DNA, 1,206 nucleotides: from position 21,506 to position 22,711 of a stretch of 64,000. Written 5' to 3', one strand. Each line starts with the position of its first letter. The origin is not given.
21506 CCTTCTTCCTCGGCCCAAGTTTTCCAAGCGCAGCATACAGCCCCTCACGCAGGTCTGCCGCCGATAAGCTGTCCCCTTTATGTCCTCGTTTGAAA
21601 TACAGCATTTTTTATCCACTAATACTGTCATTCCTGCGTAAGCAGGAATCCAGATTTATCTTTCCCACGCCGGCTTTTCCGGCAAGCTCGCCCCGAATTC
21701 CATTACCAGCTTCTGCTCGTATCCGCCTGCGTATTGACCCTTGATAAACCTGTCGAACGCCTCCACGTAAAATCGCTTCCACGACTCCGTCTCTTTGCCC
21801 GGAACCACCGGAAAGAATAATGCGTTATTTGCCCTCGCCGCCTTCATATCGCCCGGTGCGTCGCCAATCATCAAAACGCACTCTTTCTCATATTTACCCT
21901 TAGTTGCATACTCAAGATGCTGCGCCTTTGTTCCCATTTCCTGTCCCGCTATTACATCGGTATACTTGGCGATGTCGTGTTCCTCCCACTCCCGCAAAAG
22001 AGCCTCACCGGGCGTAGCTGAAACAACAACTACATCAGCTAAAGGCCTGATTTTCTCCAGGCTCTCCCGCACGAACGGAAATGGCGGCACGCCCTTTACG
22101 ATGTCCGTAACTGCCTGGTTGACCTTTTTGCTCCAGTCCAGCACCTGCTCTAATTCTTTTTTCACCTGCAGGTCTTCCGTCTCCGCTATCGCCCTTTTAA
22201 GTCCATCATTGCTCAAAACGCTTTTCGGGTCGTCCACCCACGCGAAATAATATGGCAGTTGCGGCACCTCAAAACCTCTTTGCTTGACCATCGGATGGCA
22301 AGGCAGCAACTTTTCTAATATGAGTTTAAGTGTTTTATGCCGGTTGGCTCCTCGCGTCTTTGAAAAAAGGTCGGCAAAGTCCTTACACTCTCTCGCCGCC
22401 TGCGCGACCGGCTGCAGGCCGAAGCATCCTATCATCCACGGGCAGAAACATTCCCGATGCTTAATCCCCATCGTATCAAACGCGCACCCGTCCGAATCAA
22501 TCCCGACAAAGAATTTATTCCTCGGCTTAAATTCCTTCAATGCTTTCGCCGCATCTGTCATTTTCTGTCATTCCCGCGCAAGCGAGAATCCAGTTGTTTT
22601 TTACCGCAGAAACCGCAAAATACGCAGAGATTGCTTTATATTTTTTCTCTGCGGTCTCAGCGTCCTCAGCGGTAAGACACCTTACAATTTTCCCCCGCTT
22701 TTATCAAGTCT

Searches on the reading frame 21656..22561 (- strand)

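Call 9: search_protein_families(library=pfam, proteins=[window:21656-22561:-])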
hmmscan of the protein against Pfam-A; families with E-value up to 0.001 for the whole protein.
window:21656-22561:- (301 aa): 1 family
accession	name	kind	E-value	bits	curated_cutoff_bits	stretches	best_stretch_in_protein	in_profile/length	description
PF13419.12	HAD_2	-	5.3e-08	33.6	23.8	1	121-247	45-173/178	Haloacid dehalogenase-like hydrolase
